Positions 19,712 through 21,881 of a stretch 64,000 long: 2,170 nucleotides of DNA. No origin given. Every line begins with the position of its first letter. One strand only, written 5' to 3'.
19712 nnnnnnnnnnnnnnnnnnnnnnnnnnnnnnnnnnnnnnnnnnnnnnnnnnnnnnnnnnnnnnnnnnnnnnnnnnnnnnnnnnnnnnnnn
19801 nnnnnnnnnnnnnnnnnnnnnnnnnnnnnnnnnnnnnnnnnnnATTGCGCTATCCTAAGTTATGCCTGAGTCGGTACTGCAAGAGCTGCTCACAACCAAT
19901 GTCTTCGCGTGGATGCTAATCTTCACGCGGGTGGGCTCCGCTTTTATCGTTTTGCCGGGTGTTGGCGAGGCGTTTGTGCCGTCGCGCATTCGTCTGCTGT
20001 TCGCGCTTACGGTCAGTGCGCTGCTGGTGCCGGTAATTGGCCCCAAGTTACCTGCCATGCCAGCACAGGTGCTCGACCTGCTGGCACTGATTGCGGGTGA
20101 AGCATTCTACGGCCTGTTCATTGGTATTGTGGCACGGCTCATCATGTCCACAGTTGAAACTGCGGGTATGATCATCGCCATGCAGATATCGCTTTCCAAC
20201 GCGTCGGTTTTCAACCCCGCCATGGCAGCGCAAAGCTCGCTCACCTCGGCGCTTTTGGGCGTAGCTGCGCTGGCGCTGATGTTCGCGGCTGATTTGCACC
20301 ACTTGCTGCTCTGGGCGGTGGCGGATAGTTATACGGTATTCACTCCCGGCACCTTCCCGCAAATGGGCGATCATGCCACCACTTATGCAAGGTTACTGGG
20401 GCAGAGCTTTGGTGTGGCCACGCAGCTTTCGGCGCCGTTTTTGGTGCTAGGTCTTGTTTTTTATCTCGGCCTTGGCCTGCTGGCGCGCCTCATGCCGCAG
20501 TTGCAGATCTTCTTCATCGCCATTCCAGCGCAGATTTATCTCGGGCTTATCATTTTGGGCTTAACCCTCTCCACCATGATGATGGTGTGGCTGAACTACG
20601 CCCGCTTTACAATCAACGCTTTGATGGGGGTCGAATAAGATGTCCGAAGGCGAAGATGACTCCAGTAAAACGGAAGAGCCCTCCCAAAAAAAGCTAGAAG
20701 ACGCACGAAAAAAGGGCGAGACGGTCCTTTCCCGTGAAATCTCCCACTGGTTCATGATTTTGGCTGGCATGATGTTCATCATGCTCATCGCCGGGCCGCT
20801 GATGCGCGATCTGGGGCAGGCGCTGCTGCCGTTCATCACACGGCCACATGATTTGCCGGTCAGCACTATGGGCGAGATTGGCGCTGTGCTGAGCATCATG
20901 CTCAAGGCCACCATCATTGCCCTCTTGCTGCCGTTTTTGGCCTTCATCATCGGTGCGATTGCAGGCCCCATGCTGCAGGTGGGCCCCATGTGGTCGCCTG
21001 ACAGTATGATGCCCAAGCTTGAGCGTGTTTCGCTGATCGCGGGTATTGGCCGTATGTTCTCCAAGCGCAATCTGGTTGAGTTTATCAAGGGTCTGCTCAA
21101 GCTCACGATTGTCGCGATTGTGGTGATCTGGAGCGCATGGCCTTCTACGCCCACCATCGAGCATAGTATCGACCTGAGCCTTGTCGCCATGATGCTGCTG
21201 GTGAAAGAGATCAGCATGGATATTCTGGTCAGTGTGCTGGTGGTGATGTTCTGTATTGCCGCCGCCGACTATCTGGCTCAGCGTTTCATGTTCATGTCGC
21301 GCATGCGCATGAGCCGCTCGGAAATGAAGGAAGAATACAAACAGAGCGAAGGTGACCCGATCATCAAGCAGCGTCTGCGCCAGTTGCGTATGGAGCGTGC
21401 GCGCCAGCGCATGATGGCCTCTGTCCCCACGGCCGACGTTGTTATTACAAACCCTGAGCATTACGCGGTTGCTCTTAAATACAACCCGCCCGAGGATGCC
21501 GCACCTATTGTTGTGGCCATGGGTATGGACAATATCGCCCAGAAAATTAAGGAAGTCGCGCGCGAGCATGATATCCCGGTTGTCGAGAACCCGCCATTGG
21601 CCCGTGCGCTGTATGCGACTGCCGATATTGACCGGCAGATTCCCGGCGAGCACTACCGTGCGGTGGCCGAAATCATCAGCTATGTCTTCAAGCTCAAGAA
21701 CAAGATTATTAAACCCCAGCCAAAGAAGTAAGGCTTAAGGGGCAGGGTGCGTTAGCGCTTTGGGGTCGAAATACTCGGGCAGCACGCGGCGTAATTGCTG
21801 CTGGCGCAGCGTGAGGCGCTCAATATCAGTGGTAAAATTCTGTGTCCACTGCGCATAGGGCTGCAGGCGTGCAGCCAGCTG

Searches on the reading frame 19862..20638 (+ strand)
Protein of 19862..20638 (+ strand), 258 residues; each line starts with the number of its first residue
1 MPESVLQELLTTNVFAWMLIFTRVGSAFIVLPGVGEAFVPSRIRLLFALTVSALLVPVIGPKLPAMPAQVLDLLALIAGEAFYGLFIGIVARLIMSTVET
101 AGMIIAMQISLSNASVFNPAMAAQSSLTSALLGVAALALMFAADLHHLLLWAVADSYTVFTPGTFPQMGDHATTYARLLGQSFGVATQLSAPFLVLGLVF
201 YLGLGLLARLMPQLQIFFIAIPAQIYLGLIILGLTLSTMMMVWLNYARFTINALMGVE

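Call 74: search_protein_families(library=pfam, proteins=[window:19862-20638:+], max_evalue=0.00001)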
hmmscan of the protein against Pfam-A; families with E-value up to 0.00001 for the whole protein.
window:19862-20638:+ (258 aa): 1 family
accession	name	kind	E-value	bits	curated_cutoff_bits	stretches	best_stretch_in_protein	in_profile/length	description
PF01311.25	Bac_export_1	-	1.9e-56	191.7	27.8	1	15-246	2-226/230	Bacterial export proteins, family 1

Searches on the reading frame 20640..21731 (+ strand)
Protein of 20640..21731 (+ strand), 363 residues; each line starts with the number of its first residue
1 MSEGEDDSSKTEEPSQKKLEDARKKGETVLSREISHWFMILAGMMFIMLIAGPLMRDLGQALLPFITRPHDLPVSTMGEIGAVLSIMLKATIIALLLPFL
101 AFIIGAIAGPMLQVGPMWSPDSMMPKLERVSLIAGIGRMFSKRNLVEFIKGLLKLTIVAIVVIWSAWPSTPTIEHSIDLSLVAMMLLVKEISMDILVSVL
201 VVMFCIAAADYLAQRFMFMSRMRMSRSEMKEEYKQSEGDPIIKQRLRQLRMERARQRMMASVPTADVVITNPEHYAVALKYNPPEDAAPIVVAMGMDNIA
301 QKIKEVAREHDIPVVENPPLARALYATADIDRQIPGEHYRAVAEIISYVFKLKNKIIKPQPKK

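Call 74: search_protein_families(library=pfam, proteins=[window:20640-21731:+], max_evalue=0.00001)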
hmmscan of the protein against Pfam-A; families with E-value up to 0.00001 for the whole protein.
window:20640-21731:+ (363 aa): 1 family
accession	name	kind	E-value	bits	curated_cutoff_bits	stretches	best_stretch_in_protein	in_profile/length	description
PF01312.24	Bac_export_2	-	4.3e-119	398.1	24.4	1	9-349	2-335/335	FlhB HrpN YscU SpaS Family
